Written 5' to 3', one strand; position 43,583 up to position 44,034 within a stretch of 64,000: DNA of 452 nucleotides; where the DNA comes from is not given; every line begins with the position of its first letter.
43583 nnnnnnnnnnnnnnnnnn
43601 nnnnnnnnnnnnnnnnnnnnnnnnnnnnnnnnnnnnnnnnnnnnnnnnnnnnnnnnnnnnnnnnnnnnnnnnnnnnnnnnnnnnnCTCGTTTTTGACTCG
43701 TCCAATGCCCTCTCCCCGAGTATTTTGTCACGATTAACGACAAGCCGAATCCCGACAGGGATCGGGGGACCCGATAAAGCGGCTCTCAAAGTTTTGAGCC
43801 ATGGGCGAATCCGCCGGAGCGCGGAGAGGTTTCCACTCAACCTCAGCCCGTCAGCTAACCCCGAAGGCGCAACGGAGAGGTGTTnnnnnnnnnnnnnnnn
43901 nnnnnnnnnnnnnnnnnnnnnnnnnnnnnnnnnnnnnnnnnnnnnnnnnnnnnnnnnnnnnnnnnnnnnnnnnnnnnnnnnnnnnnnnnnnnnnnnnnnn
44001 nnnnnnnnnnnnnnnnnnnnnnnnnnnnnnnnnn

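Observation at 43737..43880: Second, paralogous c-di-AMP riboswitch whose conserved 3' end contains the kimA2 Shine-Dalgarno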

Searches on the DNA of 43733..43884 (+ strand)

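Call 26: build_rna_model(alignment_id=A4, structure=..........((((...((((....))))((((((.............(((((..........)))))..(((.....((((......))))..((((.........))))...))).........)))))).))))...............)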
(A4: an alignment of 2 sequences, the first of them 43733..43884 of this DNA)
Model R1 built from alignment A4 (2 sequences, 152 columns); structure: as given.
model positions 152; base pairs 30; branch points 3; effective number of sequences 0.79; information 0.59 bits per position. Calibrated on 0.2 Mb of random sequence (short: E-values are rough).
structure used (alignment columns):
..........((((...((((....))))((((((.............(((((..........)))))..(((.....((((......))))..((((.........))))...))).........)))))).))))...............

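Call 27: search_with_rna_model(model_id=R1, sources=[window, L001, L002, L003, L004, L005, L006, L007, L008, L009, L010, L011, L012, L013, L014, L015, L016, L017, L018, L019, L020, L021, L022, L023, L024, L025, L026, L027, L028, L029, L030, L031, L032, L033, L034, L035, L036, L037, L038, L039, L040, L041, L042, L043, L044, L045, L046, L047, L048, L049, L050, L051, L052, L053, L054, L055, L056, L057, L058, L059, L060, L061, L062, L063, L064, L065, L066, L067, L068, L069, L070, L071, L072, L073, L074, L075, L076, L077, L078, L079, L080], max_evalue=1, make_alignment=true)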
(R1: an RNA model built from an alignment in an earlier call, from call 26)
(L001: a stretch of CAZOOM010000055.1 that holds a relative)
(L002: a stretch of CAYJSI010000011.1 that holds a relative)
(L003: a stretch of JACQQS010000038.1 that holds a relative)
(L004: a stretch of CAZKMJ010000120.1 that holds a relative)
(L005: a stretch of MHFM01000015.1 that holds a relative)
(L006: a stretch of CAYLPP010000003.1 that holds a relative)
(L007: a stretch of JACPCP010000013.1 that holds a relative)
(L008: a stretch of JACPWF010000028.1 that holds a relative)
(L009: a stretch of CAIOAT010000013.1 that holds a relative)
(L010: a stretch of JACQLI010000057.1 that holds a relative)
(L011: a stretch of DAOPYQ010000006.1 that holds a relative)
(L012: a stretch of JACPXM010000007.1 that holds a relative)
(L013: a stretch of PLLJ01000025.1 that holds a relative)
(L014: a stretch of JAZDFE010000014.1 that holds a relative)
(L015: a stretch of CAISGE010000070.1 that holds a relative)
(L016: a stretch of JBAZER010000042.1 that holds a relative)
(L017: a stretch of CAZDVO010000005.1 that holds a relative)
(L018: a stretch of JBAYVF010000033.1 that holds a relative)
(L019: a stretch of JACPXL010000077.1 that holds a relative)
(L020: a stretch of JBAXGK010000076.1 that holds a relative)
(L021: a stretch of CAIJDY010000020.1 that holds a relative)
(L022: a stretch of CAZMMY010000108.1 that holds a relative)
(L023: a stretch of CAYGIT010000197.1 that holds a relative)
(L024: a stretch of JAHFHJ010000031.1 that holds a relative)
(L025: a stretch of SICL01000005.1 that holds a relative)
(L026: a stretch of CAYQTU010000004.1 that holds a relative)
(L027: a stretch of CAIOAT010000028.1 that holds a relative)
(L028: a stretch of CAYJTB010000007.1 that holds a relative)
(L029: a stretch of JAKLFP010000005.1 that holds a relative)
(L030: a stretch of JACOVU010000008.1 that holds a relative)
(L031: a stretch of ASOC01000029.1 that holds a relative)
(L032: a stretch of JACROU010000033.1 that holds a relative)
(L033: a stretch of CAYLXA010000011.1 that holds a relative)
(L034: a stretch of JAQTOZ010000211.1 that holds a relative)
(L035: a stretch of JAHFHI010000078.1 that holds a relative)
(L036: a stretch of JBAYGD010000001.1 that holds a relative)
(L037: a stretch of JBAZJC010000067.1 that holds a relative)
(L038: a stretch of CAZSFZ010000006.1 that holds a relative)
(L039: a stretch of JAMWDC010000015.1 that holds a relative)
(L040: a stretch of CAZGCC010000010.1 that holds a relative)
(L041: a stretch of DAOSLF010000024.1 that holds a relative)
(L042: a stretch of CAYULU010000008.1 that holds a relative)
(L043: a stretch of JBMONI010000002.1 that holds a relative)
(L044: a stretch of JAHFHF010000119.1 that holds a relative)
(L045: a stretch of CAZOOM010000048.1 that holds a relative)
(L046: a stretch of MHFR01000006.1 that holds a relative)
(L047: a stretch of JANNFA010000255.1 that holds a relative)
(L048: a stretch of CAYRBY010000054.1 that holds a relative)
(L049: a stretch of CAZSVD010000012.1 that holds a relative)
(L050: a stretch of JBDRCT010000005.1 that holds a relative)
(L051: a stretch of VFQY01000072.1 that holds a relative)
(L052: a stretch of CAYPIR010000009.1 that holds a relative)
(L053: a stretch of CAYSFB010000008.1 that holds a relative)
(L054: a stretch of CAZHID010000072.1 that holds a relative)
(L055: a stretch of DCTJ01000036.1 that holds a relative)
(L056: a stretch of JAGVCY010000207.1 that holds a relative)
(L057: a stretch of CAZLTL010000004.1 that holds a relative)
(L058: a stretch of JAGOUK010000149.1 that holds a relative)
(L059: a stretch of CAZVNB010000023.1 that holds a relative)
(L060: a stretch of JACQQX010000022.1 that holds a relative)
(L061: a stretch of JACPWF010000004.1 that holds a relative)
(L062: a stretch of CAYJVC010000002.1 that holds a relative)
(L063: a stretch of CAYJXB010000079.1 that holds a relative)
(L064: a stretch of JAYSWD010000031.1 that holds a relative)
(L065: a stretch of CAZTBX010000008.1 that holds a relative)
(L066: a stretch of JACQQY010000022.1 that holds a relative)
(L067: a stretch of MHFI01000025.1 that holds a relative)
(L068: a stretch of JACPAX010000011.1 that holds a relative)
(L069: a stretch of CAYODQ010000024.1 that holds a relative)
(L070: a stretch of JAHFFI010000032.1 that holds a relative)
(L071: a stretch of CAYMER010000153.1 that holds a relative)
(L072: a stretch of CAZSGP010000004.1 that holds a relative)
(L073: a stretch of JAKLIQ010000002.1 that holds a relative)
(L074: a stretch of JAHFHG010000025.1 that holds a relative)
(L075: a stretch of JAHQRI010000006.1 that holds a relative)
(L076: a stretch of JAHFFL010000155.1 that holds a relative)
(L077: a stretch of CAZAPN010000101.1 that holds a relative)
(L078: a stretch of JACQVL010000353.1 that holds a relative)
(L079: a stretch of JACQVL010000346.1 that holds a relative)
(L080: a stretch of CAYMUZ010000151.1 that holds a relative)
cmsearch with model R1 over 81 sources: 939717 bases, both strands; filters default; matches with E-value up to 1: 12.
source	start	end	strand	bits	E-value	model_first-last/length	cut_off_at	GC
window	43733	43884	+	203.9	2.4e-57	1-152/152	no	0.59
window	40511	40699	+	77.3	4.7e-20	1-152/152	no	0.56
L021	1599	1725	+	58.3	1.8e-14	1-152/152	no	0.55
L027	5776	5925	+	55.6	1.2e-13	1-152/152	no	0.55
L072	1039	1215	+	35.2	1.2e-07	1-152/152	no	0.54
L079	5706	5871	+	34.8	1.6e-07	1-152/152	no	0.65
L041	1885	2019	+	31.6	1.4e-06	1-152/152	no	0.59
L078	5739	5903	+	26.6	4.1e-05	1-152/152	no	0.65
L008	4637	4781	+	26.5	4.3e-05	1-152/152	no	0.6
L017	1258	1385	+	21.5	0.0013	1-152/152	no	0.55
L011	958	1091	+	20.7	0.0022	1-152/152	no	0.55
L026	1982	2118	+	18.7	0.0085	1-152/152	no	0.45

Alignment A5: 12 matches aligned to the model, 304 columns, each read 5' to 3' on its own strand. Consensus structure (alignment columns), stored with it:
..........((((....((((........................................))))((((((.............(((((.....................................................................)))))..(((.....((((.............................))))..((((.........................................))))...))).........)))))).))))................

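Call 34: search_with_rna_model(model_id=R1, sources=[L081, L082, L083, L084, L085, L086, L087, L088, L089, L090, L091, L092, L093, L094, L095, L096, L097, L098, L099, L100, L101, L102, L103, L104, L105, L106, L107, L108, L109, L110, L111, L112, L113, L114, L115, L116, L117, L118, L119, L120, L121, L122, L123, L124, L125, L126, L127, L128, L129, L130, L131, L132, L133, L134, L135, L136, L137, L138, L139, L140, L141, L142, L143, L144, L145, L146, L147, L148, L149, L150, L151, L152, L153, L154, L155, L156, L157, L158, L159, L160, L021, L027, L008, L072, L078, L079, window], max_evalue=0.0001, make_alignment=true)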
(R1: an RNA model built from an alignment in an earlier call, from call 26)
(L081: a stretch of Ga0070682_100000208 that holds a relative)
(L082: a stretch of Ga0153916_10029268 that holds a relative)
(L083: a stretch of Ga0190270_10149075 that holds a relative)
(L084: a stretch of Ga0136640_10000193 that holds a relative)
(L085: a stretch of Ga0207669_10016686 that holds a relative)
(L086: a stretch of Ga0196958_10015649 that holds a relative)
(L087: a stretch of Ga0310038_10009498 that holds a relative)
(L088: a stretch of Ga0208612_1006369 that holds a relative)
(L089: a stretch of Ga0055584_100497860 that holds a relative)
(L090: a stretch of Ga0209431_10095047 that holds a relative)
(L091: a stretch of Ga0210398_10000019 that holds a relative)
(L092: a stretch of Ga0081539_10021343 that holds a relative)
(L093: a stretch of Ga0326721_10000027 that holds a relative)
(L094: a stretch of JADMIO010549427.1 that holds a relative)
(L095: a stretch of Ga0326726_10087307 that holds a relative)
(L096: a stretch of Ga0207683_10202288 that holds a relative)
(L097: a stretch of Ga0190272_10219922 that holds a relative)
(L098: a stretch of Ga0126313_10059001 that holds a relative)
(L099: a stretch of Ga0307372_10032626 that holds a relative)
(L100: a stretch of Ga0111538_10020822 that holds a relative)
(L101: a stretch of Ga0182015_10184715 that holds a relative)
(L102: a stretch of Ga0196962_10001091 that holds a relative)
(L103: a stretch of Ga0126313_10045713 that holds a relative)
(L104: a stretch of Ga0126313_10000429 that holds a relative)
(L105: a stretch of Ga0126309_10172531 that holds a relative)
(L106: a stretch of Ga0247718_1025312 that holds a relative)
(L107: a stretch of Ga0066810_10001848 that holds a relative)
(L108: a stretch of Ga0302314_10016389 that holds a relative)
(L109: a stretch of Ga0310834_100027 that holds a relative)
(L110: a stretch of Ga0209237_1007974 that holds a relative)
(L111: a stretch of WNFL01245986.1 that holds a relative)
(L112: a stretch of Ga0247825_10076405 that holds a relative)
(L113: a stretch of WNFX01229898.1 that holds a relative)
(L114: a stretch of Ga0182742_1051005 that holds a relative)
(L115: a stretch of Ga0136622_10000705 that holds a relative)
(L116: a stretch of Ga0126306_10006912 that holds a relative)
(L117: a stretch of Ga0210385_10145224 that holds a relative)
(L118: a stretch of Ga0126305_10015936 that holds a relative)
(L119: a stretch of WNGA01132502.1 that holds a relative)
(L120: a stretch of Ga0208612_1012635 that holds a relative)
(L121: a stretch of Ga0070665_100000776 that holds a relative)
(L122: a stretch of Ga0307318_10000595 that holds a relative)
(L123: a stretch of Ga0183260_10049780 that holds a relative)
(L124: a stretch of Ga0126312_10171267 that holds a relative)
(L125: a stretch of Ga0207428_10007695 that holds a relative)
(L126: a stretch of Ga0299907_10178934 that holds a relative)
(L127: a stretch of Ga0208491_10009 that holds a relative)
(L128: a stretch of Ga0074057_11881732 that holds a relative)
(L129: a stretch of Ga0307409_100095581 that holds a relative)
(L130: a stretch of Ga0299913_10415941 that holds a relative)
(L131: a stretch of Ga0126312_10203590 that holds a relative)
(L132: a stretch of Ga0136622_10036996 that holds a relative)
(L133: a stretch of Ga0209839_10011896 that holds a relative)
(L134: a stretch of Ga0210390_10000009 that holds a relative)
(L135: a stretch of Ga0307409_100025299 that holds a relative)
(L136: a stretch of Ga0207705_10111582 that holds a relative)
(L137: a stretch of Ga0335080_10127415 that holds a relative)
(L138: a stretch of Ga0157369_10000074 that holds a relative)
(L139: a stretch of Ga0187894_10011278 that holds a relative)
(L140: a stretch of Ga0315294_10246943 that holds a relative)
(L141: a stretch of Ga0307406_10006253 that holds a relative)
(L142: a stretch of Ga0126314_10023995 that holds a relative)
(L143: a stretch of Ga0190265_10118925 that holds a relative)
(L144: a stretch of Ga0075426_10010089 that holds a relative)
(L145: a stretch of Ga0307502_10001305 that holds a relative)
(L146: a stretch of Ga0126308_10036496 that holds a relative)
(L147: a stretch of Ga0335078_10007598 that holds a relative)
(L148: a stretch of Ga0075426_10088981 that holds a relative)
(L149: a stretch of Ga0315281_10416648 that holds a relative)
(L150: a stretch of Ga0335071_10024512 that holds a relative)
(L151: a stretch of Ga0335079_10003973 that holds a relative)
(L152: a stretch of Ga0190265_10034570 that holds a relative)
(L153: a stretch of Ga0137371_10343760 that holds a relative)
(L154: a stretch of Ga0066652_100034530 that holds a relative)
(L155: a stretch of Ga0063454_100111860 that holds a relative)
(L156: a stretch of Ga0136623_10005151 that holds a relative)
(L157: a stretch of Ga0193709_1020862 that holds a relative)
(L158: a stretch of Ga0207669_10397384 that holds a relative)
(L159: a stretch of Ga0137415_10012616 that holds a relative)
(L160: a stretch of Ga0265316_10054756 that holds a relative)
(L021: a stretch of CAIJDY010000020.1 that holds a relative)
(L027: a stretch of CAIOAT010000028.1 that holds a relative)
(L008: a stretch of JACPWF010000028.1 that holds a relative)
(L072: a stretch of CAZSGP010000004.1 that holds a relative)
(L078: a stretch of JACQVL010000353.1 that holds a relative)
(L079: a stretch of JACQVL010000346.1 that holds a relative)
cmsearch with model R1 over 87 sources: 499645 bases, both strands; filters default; matches with E-value up to 0.0001: 80.
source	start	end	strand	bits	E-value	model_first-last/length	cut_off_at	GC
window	43733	43884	+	203.9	1.3e-57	1-152/152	no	0.59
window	40511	40699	+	77.3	2.5e-20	1-152/152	no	0.56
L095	1420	1565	+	63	4.3e-16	1-152/152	no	0.62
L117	1244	1405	+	58.5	8.7e-15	1-152/152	no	0.64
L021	1599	1725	+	58.3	9.8e-15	1-152/152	no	0.55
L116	1649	1798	-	58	1.2e-14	1-152/152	no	0.67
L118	1887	2033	+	56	4.7e-14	1-152/152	no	0.67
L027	5776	5925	+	55.6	6.4e-14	1-152/152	no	0.55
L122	11489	11641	+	55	9.2e-14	1-152/152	no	0.66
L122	169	312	+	54.4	1.4e-13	1-152/152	no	0.67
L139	340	483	+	54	1.8e-13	1-152/152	no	0.69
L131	6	172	+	53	3.5e-13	1-152/152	no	0.66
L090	2043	2184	-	52.2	6.4e-13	1-152/152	no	0.66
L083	1468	1615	+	52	7.2e-13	1-152/152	no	0.68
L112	1446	1585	-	51.7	8.6e-13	1-152/152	no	0.61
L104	4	143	-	51.2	1.2e-12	12-136/152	no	0.66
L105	138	281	-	51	1.4e-12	1-152/152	no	0.65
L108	2821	2985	+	50.9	1.5e-12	1-152/152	no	0.66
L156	3091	3244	-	50.7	1.8e-12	1-152/152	no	0.64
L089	199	344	+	50.3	2.2e-12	1-152/152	no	0.61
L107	2039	2191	+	49.8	3.1e-12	1-152/152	no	0.65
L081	1763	1909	+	49.4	4.3e-12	1-152/152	no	0.66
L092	335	463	+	47.7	1.3e-11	11-137/152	no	0.69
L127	5177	5311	+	47.6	1.4e-11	1-152/152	no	0.58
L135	1751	1893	+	47.3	1.7e-11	1-152/152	no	0.64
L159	6350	6491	-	47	2.1e-11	1-152/152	no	0.6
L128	177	325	+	46.8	2.4e-11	1-152/152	no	0.68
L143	818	966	-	46.8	2.4e-11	1-152/152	no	0.68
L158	759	903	-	45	8.6e-11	1-152/152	no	0.63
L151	7656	7817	+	44.4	1.3e-10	1-152/152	no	0.66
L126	1641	1753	-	44.3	1.4e-10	23-152/152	5'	0.64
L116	710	855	-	44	1.7e-10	1-152/152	no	0.64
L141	5523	5692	+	44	1.7e-10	1-152/152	no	0.66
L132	538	694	-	43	3.3e-10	1-152/152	no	0.71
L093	13051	13198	+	42.8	3.7e-10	1-152/152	no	0.66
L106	1262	1421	+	42.7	3.8e-10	1-152/152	no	0.68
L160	1399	1529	-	42.7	4e-10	1-152/152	no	0.58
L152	302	481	+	42.3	5.2e-10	1-152/152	no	0.64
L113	26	193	-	42.1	5.8e-10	1-152/152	no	0.7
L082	1443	1576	-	41.9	6.9e-10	1-152/152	no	0.64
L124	454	589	-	41.5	9.1e-10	1-152/152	no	0.61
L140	1632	1744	-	40.8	1.5e-09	29-152/152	5'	0.56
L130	74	213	+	40.2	2.2e-09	1-152/152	no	0.68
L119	891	1051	+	40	2.5e-09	1-152/152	no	0.66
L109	1251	1396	-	39.8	2.8e-09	1-152/152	no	0.64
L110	3971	4111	+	39.6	3.3e-09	1-152/152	no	0.7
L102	8021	8141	-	38.6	6.3e-09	11-138/152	no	0.74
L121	3911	4069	+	38.2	8.3e-09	1-152/152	no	0.7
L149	314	440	-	38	9.4e-09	1-152/152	no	0.63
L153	760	914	-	38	9.9e-09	1-152/152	no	0.7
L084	2567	2728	+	37.6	1.3e-08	1-152/152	no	0.67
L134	3902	4048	+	37.4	1.4e-08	1-152/152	no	0.63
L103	2905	3067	+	37.3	1.6e-08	1-144/152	3'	0.69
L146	828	980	+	36.8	2.1e-08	1-152/152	no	0.67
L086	256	400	+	36.8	2.2e-08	1-152/152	no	0.63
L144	2685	2844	+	36.7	2.3e-08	1-152/152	no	0.74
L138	4807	4976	-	36.6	2.5e-08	1-152/152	no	0.72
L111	248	409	+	36.3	3e-08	1-152/152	no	0.72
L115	12857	12974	+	36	3.7e-08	14-134/152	no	0.68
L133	539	668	+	36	3.8e-08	11-143/152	no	0.65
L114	395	539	+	35.7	4.5e-08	1-152/152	no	0.66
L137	617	761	+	35.4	5.8e-08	1-152/152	no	0.69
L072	1039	1215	+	35.2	6.3e-08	1-152/152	no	0.54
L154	1120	1279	+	35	7.3e-08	1-152/152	no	0.69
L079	5706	5871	+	34.8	8.3e-08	1-152/152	no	0.65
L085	3319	3487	+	34.6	9.8e-08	1-152/152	no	0.73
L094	2294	2408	-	34.3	1.2e-07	12-136/152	no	0.77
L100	7151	7296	-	33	2.9e-07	1-152/152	no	0.64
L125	1629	1774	-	33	2.9e-07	1-152/152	no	0.64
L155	1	139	-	32.4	4.3e-07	1-140/152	3'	0.64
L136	1678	1811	-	30.9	1.2e-06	12-136/152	no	0.68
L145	5115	5275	-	30.5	1.6e-06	1-152/152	no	0.7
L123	896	1041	+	30.3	1.8e-06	1-152/152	no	0.68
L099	2535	2729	-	28.3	6.8e-06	1-152/152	no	0.68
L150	317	474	+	27.4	1.3e-05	1-152/152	no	0.69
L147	7076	7281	-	26.9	1.8e-05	1-152/152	no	0.7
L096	823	977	+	26.7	2e-05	1-152/152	no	0.72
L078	5739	5903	+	26.6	2.2e-05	1-152/152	no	0.65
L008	4637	4781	+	26.5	2.3e-05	1-152/152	no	0.6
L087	54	198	-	24.5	9.4e-05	1-152/152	no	0.65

Alignment A6: 80 matches aligned to the model, 394 columns, each read 5' to 3' on its own strand. Consensus structure (alignment columns), stored with it:
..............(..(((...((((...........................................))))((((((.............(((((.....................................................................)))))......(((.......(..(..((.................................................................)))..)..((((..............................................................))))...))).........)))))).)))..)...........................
